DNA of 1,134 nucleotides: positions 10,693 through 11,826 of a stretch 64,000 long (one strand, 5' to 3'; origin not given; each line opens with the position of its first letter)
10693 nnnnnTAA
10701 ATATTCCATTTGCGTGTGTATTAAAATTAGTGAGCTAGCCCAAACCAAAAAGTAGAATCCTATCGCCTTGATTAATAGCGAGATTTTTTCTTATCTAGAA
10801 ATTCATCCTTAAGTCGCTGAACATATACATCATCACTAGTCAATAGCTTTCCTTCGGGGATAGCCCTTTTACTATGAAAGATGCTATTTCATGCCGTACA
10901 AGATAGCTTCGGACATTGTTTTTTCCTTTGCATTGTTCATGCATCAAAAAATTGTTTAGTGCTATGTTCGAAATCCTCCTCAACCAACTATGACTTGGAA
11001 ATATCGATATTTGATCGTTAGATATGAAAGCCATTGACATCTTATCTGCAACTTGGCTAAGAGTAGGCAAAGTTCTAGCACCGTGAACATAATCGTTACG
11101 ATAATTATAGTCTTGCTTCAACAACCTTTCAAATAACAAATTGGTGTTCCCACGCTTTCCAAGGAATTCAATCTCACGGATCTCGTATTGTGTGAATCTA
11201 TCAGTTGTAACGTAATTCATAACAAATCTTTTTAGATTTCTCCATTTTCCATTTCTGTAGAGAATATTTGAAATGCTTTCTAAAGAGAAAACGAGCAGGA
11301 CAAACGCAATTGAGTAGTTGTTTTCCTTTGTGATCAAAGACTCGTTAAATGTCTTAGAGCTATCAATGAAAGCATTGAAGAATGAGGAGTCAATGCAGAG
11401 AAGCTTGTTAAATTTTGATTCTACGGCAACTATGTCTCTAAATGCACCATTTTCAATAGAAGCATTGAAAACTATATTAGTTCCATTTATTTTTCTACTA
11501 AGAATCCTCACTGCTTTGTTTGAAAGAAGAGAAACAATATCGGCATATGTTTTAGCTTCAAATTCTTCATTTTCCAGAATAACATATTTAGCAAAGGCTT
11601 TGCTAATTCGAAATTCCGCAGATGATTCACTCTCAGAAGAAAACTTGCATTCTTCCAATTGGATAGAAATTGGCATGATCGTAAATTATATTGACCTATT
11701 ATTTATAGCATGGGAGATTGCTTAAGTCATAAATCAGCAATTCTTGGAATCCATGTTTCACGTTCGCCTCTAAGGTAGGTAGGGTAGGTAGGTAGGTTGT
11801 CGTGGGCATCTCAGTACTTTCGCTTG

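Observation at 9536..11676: Convergent SIR2_2-like gene and HEPN-motif gene: a candidate two-gene defence module in a repeat-flanked, AT-rich pocket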

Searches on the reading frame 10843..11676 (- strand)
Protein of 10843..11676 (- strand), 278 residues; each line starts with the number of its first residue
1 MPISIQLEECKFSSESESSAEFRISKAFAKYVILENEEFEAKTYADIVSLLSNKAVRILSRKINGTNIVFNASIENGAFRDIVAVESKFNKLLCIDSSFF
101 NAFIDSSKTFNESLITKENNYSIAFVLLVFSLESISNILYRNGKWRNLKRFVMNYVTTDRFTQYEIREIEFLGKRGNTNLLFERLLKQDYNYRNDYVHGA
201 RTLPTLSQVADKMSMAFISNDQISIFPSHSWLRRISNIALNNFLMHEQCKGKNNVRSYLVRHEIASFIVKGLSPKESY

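Call 4: search_protein_families(library=pfam, proteins=[window:10843-11676:-], max_evalue=1)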
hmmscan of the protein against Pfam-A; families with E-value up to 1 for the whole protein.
window:10843-11676:- (278 aa): 0 families

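Call 5: search_protein_families(library=padloc, proteins=[window:10843-11676:-], max_evalue=1)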
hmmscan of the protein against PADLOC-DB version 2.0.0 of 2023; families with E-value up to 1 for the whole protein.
window:10843-11676:- (278 aa): 0 families

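Call 9: find_homologous_proteins(query=window:10843-11676:-, max_evalue=0.001)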
Query window:10843-11676:- (278 aa): 12 proteins with E <= 0.001 among 426 candidates.
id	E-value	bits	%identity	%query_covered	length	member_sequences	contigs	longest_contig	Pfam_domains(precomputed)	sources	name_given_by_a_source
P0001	1.3e-160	551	100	92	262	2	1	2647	-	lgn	-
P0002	1.2e-74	269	49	99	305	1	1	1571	-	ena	-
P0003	1.2e-74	269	49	99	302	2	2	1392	-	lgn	-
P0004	1.4e-74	269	53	97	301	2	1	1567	-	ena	-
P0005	1.2e-72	263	52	94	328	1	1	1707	-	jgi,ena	-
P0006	2.4e-72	262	49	96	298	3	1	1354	-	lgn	-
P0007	1.2e-71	259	49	99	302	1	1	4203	-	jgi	jgi:hypothetical protein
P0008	1.0e-70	256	49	99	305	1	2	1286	-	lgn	-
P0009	2.3e-66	242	48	93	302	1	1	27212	-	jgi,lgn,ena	-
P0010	1.0e-65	240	45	98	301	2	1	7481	-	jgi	jgi:hypothetical protein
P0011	1.7e-64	236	44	96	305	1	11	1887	-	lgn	-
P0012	1.2e-59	220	44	95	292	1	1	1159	-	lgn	-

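Call 13: find_encoding_contigs(protein=P0009, flank=8000, max_places=4)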
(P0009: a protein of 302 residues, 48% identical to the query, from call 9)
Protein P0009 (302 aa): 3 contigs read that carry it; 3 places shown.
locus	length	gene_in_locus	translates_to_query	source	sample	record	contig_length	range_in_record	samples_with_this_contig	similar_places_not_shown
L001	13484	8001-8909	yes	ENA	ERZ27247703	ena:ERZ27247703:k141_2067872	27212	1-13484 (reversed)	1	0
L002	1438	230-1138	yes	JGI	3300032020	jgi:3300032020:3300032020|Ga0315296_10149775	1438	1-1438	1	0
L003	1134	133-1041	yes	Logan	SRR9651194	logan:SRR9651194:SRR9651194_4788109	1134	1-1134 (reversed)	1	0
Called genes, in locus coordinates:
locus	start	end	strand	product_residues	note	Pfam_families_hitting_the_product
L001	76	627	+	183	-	PF03266:NTPase_1, PF10649:DUF2478, PF13401:AAA_22 (weak)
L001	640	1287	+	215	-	PF01351:RNase_HII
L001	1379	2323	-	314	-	PF26553:PDDEXK_19, PF01381:HTH_3 (weak), PF13560:HTH_31 (weak)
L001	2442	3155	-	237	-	PF01269:Fibrillarin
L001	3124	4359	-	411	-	PF21572:Nop5_56-rel_N_Arc, PF01798:Nop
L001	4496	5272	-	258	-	PF01996:F420_ligase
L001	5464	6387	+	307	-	PF01180:DHO_dh, PF01207:Dus, PF03060:NMO (weak)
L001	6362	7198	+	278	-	PF00175:NAD_binding_1, PF10418:DHODB_Fe-S_bind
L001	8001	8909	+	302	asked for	-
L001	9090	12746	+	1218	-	PF00069:Pkinase, PF07714:PK_Tyr_Ser-Thr, PF17667:Pkinase_fungal (weak), PF13191:AAA_16, PF13401:AAA_22 (weak), PF13424:TPR_12, PF17874:TPR_MalT, PF13424:TPR_12, +6 more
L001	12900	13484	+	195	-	?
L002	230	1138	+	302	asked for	-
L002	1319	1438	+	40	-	?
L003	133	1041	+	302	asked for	-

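Call 14: find_encoding_contigs(protein=P0010, flank=8000, max_places=4)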
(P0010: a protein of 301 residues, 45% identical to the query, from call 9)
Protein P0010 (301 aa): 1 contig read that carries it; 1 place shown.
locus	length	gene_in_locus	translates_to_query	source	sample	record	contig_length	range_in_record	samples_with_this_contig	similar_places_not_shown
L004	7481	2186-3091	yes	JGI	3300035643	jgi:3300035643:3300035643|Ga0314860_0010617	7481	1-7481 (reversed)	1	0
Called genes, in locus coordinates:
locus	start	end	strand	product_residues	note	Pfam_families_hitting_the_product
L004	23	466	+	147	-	PF00528:BPD_transp_1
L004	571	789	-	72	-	-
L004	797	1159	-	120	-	PF14947:HTH_45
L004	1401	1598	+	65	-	-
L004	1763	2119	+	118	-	-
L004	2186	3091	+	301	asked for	-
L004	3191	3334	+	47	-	-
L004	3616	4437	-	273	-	-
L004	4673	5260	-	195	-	PF00011:HSP20 (faint)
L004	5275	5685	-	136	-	-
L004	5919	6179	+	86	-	-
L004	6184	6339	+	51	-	-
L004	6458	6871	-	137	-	PF12773:DZR (weak), PF13240:Zn_Ribbon_1, PF13248:Zn_ribbon_3 (weak), PF24460:DUF7575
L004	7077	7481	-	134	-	?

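Call 15: find_encoding_contigs(protein=P0007, flank=8000, max_places=4)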
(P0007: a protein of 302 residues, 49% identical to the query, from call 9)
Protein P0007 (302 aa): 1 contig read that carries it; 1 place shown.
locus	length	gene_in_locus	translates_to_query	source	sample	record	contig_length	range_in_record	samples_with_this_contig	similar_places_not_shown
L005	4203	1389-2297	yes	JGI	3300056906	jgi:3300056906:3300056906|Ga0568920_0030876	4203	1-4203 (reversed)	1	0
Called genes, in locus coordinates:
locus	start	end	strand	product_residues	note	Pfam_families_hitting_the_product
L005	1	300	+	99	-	?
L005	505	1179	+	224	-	-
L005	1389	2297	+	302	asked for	-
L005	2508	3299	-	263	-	PF00589:Phage_integrase (weak)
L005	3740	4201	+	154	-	?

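Call 23: search_solved_structures(query=A1, max_evalue=10, show_alignments=2)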
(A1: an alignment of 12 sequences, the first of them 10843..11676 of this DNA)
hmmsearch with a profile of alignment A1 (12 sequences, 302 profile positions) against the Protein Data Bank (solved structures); distinct sequences matched with E-value up to 10: 3.
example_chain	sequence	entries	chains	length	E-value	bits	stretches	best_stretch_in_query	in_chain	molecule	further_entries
2cqz_A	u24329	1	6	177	0.026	17.1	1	117-218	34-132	177aa long hypothetical protein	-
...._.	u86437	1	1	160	0.078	15.5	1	52-101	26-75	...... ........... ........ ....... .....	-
5wrv_B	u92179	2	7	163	0.082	15.5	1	52-101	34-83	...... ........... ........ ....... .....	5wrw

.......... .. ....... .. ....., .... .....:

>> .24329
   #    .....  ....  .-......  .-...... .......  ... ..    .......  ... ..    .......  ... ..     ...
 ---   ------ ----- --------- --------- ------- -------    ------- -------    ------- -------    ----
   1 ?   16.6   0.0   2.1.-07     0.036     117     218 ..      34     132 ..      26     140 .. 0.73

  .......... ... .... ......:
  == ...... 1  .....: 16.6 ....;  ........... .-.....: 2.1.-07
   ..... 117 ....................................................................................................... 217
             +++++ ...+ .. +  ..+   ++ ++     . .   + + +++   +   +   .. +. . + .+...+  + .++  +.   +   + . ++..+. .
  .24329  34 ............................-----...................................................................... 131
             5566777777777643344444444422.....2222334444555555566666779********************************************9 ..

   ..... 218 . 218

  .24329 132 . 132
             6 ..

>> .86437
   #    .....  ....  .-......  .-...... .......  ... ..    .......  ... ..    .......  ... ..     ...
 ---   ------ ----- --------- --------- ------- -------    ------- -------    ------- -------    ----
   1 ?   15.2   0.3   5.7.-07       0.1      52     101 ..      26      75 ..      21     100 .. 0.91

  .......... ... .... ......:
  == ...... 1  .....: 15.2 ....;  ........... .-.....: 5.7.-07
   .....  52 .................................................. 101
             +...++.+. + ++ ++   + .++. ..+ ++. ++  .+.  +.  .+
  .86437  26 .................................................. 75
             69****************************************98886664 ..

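Call 26: find_encoding_contigs(protein=P0001, flank=5000, max_places=4)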
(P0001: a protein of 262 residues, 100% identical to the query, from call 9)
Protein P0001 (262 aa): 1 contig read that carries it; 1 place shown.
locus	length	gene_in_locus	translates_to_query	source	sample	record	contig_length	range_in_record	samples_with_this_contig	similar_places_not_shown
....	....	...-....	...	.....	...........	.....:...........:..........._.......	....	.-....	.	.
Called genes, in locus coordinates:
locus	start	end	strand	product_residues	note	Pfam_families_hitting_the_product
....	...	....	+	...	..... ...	-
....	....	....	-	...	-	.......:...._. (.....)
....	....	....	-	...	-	-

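Call 29: predict_structure(alignment_id=A1)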
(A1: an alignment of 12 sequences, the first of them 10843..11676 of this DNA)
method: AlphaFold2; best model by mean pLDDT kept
length: 278 residues; sequences in the alignment: 12
mean_pLDDT: 55.8   pTM: 0.54
mean pLDDT of the five models: 55.8, 53.3, 52.1, 51.2, 50.1
residues with pLDDT >= 90: 37; 70-90: 52; 50-70: 48; < 50: 141
segments of 3 or more residues with pLDDT < 50: 109-229, 261-278
pLDDT, mean of each block of 10 residues (from residue 1): 85 95 87 72 73 82 90 92 88 70 51 43 41 37 41 37 28 30 34 28 26 30 40 55 68 63 36 33
secondary structure, 60 per line:
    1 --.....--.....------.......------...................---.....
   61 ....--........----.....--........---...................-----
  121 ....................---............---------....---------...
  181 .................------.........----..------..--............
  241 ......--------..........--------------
elements in order: E3-7 E10-14 E21-27 H34-52 E56-64 E67-74 H79-83 H86-93 H97-115 H121-140 H144-155 H165-168 H178-197 H204-212 H229-246 H255-264

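Call 31: search_protein_representatives(alignment_id=A1)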
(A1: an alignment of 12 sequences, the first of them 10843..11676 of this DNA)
Query: 12 sequences, 302 profile positions. Proteins with E-value up to 0.001 (for the whole library): 66; up to 1e-10: 18; up to 1e-30: 3. The best 66 are listed.
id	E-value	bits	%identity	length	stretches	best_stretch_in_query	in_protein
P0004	1.8e-136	470.8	-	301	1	1-298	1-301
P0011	3.1e-132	456.9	-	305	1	3-301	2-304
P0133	3.8e-101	354.8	-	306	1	2-299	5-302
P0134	7.8e-27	110.8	-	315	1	45-289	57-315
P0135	7.4e-22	94.5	-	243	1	49-221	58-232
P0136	2.0e-21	93.1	-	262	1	32-250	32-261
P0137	1.5e-18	83.6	-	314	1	84-289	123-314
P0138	1.7e-18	83.4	-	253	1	2-220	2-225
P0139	5.6e-16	75.1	-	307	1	35-288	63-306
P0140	6.7e-16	74.9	-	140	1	159-289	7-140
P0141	7.1e-16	74.8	-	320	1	48-288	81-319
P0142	1.7e-15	73.6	-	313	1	28-287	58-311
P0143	4.5e-15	72.2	-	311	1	40-278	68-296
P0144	1.9e-14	70.1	-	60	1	105-161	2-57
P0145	1.1e-13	67.7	-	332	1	30-253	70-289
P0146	8.1e-13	64.8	-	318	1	22-288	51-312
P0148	5.6e-11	58.7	-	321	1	43-286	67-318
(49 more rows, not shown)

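Call 36: search_protein_families(library=pfam, alignment_id=A3, max_evalue=0.1)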
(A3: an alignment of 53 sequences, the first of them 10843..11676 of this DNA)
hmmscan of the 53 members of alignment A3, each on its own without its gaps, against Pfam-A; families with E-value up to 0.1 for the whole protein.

A. member 1, window:10843-11676:- (278 aa): 0 families

B. families by the number of members that match (of 53 scanned): 20 families
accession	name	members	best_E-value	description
PF03342.19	Rhabdo_M1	2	0.0023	Rhabdovirus M1 matrix protein (M1 polymerase-associated protein)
PF20669.3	Exo70_N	1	0.0031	Exocyst complex component Exo70 N-terminal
PF18739.6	HEPN_Apea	1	0.0049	Apea-like HEPN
PF10181.15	PIG-H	1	0.0055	GPI-GlcNAc transferase complex, PIG-H component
PF12550.13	GCR1_C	1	0.013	Transcriptional activator of glycolytic enzymes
PF22776.1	K_trans_C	1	0.018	K+ potassium transporter C-terminal domain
PF07328.17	VirD1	1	0.022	T-DNA border endonuclease VirD1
PF17690.6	DUF5537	1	0.024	Family of unknown function (DUF5537)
PF08666.17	SAF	1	0.034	SAF domain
PF13414.12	TPR_11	1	0.035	TPR repeat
PF09128.16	RGS-like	1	0.038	Regulator of G protein signalling-like domain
PF18096.6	Thump_like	1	0.039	THUMP domain-like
PF23837.1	DUF7207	1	0.042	Family of unknown function (DUF7207)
PF19530.4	Ndh2_N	1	0.043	NAD(P)H-quinone oxidoreductase subunit 2 N-terminal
PF15249.11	GLTSCR1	1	0.049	Conserved region of unknown function on GLTSCR protein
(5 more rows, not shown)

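Call 42: find_related_loci(query=A1, collection=genome_contigs, flank=8000)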
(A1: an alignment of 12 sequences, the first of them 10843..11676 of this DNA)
Query A1 (278 aa) in genome_contigs; peptide patterns used: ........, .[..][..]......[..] (x = any residue, [..] = any of these).
44 stretches matched a pattern; 1 encode a relative of the query (tblastn E <= 1e-3); 1 distinct loci.
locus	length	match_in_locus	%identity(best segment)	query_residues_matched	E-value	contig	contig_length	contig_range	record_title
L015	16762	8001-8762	44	29-271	7e-61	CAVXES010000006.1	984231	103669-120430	MAG: uncultured archaeon isolate MFD02416.bin.1.263 genome assembly, contig: contig_9947, whole genome shotgun sequence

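Call 44: predict_structure(alignment_id=A3)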
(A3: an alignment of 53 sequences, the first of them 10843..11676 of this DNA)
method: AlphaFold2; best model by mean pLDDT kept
length: 278 residues; sequences in the alignment: 53
mean_pLDDT: 93.5   pTM: 0.91
mean pLDDT of the five models: 93.5, 93.5, 93.1, 92.4, 92.1
residues with pLDDT >= 90: 239; 70-90: 22; 50-70: 13; < 50: 4
segments of 3 or more residues with pLDDT < 50: none
pLDDT, mean of each block of 10 residues (from residue 1): 95 98 95 93 98 98 97 98 98 98 98 98 98 98 98 97 79 67 97 98 97 95 92 98 98 96 79 59
secondary structure, 60 per line:
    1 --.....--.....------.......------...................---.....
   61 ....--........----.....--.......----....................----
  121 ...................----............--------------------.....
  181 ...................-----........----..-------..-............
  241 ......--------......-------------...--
elements in order: E3-7 E10-14 E21-27 H34-52 E56-64 E67-74 H79-83 H86-92 H97-116 H121-139 H144-155 H176-199 H205-212 H229-246 H255-260

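Call 46: fold_search(model_id=the predicted structure, library=pdb)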
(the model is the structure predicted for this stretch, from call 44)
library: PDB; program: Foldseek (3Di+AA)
matches with E <= 10: 1653; with E <= 0.001: 0
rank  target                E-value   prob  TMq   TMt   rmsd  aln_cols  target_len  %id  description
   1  5ntt                  3.6e-02  0.23  0.17  0.17  19.0       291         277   11  Crystal structure of human Mps1 (TTK) C604Y mutant in complex with NMS-P715 (released 2017-07-26)
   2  7z9c_A                3.6e-02  0.13  0.13  0.08  28.2       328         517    8  E.coli gyrase holocomplex with 217 bp DNA and albicidin (released 2023-02-15)
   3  8c41_A                4.5e-02  0.14  0.15  0.07  27.6       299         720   11  High resolution structure of the Streptococcus pneumoniae topoisomerase IV-DNA complex with the novel fluoroquinolone  (released 2024-01-10)
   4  9qoy_A                4.7e-02  0.28  0.18  0.19  16.4       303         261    7  Pseudomonas aeruginosa APH(3")-IIb - Wild Type (released 2026-04-08)
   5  9zzw_B                5.0e-02  0.35  0.22  0.23  19.3       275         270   11  Structure of human MARK3 in complex with inhibitor (released 2026-04-08)
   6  9qos_A                5.0e-02  0.18  0.16  0.17  16.6       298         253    7  APH(3')-IIb with an inhibitor (released 2026-02-11)
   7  5cdm_A                5.0e-02  0.15  0.15  0.10  26.5       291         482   10  2.5A structure of QPT-1 with S.aureus DNA gyrase and DNA (released 2015-12-16)
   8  1nd4_A                6.4e-02  0.23  0.19  0.20  17.5       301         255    9  Crystal structure of aminoglycoside-3'-phosphotransferase-IIa (released 2003-09-16)
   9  2xcs_D                6.4e-02  0.12  0.13  0.06  27.1       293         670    8  The 2.1A crystal structure of S. aureus Gyrase complex with GSK299423 and DNA (released 2010-08-04)
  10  5npp_D                7.5e-02  0.11  0.14  0.07  27.1       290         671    8  2.22A STRUCTURE OF THIOPHENE2 AND GSK945237 WITH S.AUREUS DNA GYRASE AND DNA (released 2017-07-12)
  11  9d0r                  8.3e-02  0.47  0.24  0.24  13.1       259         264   13  Crystal structure of human Wee1 kinase domain in complex with inhibitor (released 2025-09-10)
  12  5vd2                  8.7e-02  0.35  0.22  0.23  13.5       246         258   14  crystal structure of human WEE1 kinase domain in complex with PF-03814735 (released 2017-08-23)
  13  3kn5_A                9.2e-02  0.33  0.25  0.25  12.9       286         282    9  Crystal structure of the C-terminal kinase domain of msk1 in complex with AMP-PNP (released 2010-04-21)
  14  5vc3                  9.2e-02  0.21  0.18  0.19  14.3       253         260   13  CRYSTAL STRUCTURE OF HUMAN WEE1 KINASE DOMAIN IN COMPLEX WITH BOSUTINIB (released 2017-08-23)
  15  5vc6                  1.1e-01  0.33  0.22  0.23  13.1       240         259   13  crystal structure of human WEE1 kinase domain in complex with PHA-848125 (released 2017-08-23)
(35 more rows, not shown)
